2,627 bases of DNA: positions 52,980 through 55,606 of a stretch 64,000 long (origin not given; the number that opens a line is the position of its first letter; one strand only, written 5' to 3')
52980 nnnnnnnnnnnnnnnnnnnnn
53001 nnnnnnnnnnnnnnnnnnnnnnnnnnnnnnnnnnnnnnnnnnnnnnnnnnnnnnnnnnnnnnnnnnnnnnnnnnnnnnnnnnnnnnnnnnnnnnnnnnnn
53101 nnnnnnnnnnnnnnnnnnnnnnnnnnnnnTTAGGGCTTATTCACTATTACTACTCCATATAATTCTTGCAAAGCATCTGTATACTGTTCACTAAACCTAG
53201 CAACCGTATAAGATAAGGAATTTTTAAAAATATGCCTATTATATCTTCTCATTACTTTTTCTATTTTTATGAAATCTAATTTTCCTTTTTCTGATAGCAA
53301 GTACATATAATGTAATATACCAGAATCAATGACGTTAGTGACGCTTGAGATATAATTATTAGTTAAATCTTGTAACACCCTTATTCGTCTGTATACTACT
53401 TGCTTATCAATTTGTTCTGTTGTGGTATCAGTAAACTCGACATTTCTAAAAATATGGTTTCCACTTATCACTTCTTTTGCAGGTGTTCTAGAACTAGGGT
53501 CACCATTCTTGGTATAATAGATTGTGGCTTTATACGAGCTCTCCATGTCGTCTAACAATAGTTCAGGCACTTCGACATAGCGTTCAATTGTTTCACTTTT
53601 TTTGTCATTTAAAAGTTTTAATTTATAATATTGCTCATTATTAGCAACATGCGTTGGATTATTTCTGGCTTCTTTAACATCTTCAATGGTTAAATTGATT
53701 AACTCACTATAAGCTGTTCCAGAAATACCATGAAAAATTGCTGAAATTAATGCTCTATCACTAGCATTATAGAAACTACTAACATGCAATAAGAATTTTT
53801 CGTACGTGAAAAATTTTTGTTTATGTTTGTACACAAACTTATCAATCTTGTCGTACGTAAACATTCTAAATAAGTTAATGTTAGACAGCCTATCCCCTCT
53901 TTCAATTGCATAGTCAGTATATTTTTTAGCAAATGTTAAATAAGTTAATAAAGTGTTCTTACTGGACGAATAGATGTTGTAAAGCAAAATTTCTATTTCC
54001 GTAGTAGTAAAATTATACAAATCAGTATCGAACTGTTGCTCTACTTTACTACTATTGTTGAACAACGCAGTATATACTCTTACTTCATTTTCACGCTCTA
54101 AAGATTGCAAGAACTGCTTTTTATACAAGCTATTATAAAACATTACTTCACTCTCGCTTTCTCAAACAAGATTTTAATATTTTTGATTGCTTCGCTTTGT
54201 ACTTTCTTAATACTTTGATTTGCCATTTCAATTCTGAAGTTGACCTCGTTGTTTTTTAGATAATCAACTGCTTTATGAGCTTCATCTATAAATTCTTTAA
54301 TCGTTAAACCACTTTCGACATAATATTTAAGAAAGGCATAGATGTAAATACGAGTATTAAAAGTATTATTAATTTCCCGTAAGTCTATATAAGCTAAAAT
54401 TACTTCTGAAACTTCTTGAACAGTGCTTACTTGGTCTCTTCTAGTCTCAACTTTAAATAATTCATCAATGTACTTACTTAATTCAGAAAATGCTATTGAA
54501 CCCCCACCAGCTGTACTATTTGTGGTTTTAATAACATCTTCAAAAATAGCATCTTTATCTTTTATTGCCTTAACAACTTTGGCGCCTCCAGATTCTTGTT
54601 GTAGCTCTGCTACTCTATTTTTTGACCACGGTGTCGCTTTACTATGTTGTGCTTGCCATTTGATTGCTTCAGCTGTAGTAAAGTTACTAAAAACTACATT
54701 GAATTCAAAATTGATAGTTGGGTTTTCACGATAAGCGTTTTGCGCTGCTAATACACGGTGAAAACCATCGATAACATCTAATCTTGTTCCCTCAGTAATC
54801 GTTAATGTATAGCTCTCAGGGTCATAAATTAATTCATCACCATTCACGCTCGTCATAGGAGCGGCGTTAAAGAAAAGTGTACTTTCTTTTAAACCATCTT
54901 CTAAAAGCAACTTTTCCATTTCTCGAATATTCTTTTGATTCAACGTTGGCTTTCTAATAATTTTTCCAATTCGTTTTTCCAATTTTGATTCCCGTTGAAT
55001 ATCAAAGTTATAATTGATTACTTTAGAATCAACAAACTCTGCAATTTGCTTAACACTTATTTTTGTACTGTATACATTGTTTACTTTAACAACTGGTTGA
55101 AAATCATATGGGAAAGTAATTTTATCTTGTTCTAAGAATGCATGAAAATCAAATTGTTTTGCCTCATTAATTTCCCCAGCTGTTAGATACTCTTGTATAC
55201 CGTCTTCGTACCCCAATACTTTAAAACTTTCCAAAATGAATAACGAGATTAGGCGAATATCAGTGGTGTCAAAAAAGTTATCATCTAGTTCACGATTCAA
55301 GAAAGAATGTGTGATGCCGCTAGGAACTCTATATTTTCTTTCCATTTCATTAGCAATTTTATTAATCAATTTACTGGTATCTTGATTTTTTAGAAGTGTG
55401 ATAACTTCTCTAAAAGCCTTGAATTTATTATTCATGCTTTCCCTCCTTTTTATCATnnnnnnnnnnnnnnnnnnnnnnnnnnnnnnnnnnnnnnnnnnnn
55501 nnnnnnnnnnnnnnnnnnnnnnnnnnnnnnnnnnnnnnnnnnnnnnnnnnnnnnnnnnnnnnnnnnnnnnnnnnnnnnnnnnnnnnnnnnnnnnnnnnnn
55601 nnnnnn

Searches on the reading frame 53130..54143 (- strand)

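Call 30: search_protein_families(library=pfam, proteins=[window:53130-54143:-], max_evalue=0.001)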
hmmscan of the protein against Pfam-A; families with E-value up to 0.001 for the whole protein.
window:53130-54143:- (337 aa): 2 families
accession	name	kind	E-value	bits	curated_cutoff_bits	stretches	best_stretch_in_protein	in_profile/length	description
PF22822.1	MrpR_N_CB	-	3.2e-16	60.2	27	1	2-81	1-79/79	MrpR, N-terminal core-binding domain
PF22823.1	MrpR_C_cat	-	7.2e-05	23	27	1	123-302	13-181/213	MrpR, C-terminal catalytic domain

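Call 45: search_protein_families(library=padloc, proteins=[window:53130-54143:-], max_evalue=0.001)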
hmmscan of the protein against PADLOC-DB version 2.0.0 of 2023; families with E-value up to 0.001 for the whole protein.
window:53130-54143:- (337 aa): 0 families

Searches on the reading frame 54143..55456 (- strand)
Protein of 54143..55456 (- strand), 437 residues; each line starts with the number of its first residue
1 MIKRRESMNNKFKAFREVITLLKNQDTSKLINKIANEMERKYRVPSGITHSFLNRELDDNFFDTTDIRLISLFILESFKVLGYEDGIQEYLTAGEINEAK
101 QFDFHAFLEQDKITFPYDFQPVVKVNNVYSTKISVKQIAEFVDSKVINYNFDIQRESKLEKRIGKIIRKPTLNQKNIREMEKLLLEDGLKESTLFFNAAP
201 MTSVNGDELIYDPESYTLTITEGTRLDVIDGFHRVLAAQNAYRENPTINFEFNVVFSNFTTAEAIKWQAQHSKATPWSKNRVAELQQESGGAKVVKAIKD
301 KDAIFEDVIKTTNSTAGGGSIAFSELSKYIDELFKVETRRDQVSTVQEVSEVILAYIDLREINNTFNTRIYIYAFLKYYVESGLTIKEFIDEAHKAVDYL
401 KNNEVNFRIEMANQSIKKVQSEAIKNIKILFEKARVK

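Call 30: search_protein_families(library=pfam, proteins=[window:54143-55456:-], max_evalue=0.001)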
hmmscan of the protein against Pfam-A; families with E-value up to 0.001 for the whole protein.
window:54143-55456:- (437 aa): 1 family
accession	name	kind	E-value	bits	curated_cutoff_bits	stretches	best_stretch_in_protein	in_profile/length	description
PF14072.11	DndB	-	9.1e-05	22.1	29.1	1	135-345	20-225/338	DNA-sulfur modification-associated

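Call 45: search_protein_families(library=padloc, proteins=[window:54143-55456:-], max_evalue=0.001)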
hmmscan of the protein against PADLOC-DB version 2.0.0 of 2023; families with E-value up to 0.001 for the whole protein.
window:54143-55456:- (437 aa): 0 families
